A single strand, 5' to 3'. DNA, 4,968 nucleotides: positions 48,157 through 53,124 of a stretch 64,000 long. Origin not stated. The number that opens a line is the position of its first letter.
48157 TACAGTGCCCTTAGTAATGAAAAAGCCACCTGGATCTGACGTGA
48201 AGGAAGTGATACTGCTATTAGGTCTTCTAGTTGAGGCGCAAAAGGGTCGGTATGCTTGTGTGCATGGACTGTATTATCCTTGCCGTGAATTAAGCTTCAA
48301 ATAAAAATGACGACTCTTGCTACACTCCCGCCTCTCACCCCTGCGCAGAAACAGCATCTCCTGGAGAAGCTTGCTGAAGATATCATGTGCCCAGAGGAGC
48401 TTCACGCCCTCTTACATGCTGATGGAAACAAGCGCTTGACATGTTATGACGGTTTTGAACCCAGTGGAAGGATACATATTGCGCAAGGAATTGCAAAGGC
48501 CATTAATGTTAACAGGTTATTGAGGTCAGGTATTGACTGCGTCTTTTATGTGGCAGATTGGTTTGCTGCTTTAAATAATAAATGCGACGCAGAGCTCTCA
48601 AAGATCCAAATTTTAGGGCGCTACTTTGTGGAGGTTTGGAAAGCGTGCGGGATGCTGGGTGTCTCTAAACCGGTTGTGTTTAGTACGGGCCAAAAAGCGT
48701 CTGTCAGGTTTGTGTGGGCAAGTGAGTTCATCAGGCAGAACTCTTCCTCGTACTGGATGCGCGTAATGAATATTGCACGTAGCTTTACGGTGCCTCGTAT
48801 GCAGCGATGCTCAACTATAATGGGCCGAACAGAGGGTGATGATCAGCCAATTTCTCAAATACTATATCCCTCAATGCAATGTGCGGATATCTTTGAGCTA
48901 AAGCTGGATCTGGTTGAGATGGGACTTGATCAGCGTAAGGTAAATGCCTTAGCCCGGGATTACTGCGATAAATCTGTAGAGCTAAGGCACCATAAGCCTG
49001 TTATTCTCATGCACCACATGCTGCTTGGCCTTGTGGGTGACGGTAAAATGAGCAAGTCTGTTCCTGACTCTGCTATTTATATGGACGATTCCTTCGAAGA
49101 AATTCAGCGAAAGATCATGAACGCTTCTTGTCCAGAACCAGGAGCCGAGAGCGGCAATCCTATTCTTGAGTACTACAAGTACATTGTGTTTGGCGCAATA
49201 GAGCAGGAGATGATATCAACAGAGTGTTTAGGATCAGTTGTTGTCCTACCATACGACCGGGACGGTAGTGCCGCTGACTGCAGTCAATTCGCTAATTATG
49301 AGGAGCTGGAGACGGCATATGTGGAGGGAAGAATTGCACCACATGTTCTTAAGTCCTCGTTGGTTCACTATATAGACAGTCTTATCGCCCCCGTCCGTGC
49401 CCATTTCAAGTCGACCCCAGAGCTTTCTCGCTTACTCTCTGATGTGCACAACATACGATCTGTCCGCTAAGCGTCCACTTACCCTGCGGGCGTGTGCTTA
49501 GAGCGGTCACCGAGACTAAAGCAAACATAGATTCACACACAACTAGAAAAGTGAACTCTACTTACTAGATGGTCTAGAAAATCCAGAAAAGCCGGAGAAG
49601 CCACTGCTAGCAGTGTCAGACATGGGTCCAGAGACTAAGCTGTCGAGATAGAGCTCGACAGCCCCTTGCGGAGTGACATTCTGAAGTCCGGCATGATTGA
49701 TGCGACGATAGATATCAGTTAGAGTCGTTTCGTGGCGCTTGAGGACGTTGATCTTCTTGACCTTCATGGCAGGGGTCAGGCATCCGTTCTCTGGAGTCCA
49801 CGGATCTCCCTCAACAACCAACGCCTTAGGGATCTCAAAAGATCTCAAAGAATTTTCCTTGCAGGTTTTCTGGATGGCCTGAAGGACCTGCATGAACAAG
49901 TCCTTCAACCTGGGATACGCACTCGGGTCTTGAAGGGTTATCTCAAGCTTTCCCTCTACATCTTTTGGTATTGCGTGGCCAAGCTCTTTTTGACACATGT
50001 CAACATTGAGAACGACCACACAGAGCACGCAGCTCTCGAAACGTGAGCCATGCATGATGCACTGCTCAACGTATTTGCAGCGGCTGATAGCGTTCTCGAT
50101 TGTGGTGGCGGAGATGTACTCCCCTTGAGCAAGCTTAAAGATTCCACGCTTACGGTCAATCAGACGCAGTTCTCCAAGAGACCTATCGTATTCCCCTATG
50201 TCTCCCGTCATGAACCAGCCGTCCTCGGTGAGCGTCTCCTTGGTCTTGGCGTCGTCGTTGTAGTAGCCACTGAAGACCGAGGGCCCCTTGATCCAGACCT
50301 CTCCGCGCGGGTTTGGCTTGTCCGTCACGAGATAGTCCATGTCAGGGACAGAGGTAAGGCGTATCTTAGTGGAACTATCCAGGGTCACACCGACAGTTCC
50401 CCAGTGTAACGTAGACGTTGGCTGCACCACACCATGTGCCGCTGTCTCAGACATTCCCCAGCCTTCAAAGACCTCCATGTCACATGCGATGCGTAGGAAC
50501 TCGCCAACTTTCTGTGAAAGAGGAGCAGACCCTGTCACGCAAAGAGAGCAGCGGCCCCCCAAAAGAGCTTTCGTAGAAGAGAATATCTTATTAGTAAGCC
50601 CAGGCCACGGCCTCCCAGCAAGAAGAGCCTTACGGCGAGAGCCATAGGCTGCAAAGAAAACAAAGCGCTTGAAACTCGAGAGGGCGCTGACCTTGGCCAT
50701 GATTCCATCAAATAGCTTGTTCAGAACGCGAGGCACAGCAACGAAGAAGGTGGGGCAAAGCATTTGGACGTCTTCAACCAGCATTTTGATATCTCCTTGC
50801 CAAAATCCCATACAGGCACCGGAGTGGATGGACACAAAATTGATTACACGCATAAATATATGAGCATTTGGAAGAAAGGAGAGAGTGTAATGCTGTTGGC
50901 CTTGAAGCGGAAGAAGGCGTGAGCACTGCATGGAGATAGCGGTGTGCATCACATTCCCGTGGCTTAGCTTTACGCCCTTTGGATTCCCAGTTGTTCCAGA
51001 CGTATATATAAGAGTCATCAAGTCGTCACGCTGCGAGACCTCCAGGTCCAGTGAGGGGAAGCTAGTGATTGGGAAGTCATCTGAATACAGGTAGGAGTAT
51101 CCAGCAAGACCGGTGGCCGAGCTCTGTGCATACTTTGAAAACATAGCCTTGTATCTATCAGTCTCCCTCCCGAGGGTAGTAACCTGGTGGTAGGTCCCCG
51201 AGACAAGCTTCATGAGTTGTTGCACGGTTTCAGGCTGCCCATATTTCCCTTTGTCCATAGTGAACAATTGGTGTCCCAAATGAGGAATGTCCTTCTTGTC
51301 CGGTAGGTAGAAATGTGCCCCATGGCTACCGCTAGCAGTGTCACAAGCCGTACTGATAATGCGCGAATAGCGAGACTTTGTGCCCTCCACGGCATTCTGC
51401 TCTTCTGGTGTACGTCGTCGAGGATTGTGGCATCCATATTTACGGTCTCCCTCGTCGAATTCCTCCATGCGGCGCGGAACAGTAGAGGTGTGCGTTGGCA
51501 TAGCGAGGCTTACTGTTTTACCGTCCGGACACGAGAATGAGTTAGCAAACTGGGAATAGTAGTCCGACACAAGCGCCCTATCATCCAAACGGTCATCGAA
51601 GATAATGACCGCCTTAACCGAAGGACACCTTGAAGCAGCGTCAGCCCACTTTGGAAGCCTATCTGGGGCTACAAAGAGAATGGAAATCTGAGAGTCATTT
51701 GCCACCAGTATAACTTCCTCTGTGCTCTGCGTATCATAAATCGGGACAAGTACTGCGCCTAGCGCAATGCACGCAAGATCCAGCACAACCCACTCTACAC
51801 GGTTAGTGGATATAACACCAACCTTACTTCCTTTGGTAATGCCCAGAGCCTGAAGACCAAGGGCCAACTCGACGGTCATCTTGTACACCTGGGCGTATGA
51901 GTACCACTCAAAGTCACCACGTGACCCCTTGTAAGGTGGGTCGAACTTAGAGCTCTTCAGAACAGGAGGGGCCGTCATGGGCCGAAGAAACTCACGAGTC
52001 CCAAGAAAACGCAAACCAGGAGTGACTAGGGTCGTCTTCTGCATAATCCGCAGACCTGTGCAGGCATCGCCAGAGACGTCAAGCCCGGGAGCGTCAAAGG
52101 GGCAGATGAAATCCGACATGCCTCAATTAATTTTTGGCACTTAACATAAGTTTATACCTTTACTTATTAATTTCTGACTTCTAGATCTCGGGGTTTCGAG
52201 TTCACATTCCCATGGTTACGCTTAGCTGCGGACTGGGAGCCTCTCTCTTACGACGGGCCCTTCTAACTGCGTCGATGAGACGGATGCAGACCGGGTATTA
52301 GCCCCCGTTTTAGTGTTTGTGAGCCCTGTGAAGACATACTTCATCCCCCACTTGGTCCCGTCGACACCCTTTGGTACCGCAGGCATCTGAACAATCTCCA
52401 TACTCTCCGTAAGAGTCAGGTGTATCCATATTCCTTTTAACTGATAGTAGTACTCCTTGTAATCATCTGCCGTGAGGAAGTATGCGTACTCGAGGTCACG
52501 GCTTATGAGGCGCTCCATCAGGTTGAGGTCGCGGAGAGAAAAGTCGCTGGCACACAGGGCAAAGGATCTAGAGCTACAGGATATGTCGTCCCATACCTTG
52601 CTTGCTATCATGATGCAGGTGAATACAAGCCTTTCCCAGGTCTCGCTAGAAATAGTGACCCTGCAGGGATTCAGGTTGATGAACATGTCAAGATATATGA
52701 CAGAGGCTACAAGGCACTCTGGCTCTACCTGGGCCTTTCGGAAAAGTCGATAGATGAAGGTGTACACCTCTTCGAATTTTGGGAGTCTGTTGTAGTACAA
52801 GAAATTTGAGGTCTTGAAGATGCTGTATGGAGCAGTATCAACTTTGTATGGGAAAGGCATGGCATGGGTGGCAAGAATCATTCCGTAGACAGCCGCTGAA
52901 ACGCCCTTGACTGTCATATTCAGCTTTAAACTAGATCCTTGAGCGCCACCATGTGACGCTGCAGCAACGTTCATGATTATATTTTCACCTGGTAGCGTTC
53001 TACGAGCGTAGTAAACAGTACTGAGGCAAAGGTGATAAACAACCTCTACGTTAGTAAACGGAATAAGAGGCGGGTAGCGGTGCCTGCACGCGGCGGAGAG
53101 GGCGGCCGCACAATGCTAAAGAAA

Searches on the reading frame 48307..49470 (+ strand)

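Call 38: search_protein_families(library=pfam, proteins=[window:48307-49470:+], max_evalue=0.00001)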
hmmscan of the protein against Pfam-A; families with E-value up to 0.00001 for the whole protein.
window:48307-49470:+ (387 aa): 1 family
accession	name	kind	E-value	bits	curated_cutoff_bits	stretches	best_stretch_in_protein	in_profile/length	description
PF00579.31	tRNA-synt_1b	-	6.3e-42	144.3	21.1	1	41-277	3-228/292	tRNA synthetases class I (W and Y)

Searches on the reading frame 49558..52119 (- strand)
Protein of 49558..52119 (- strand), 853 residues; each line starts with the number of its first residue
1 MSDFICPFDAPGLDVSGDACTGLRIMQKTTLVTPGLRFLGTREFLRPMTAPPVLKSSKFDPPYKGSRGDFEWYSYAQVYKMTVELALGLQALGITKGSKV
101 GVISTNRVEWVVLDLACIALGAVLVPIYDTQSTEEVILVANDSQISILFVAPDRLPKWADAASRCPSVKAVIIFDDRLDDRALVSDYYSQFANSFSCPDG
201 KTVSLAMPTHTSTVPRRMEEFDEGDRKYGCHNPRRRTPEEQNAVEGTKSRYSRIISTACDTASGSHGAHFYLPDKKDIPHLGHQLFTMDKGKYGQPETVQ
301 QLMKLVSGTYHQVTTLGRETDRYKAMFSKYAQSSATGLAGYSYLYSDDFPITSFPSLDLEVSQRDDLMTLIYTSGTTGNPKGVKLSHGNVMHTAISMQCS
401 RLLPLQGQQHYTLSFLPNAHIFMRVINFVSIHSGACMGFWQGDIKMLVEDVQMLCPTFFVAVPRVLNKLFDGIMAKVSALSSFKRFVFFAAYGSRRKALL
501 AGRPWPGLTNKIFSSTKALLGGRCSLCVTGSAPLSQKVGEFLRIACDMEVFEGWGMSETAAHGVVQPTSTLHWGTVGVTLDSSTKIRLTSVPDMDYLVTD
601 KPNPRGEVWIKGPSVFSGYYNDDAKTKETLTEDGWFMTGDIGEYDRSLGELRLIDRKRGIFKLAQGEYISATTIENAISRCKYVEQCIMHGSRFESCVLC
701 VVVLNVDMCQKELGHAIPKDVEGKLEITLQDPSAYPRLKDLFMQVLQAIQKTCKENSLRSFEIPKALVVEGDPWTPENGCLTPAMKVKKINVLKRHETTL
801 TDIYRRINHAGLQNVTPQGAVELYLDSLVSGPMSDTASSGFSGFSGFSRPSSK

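Call 40: search_protein_families(library=pfam, proteins=[window:49558-52119:-], max_evalue=0.00001)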
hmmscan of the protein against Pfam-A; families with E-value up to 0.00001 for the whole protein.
window:49558-52119:- (853 aa): 1 family
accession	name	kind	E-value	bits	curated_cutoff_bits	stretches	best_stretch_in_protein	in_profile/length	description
PF00501.34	AMP-binding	-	1.5e-70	238.4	29.9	2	360-620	157-384/384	AMP-binding enzyme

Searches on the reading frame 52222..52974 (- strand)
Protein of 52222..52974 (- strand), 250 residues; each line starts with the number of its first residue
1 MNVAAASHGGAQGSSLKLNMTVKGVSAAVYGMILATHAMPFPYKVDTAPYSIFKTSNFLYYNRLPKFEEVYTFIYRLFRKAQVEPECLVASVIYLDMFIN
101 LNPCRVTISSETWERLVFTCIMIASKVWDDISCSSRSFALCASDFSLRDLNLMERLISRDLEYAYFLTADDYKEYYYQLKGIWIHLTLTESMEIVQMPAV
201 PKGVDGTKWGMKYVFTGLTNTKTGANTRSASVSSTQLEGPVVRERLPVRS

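Call 40: search_protein_families(library=pfam, proteins=[window:52222-52974:-], max_evalue=0.00001)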
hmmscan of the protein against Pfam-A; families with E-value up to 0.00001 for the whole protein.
window:52222-52974:- (250 aa): 2 families
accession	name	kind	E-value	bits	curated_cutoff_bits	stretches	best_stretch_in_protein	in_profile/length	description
PF00134.28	Cyclin_N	-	4.4e-12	46.3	23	1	70-163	34-124/127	Cyclin, N-terminal domain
PF08613.16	Cyclin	-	6.9e-10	40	21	1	59-154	43-138/149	Cyclin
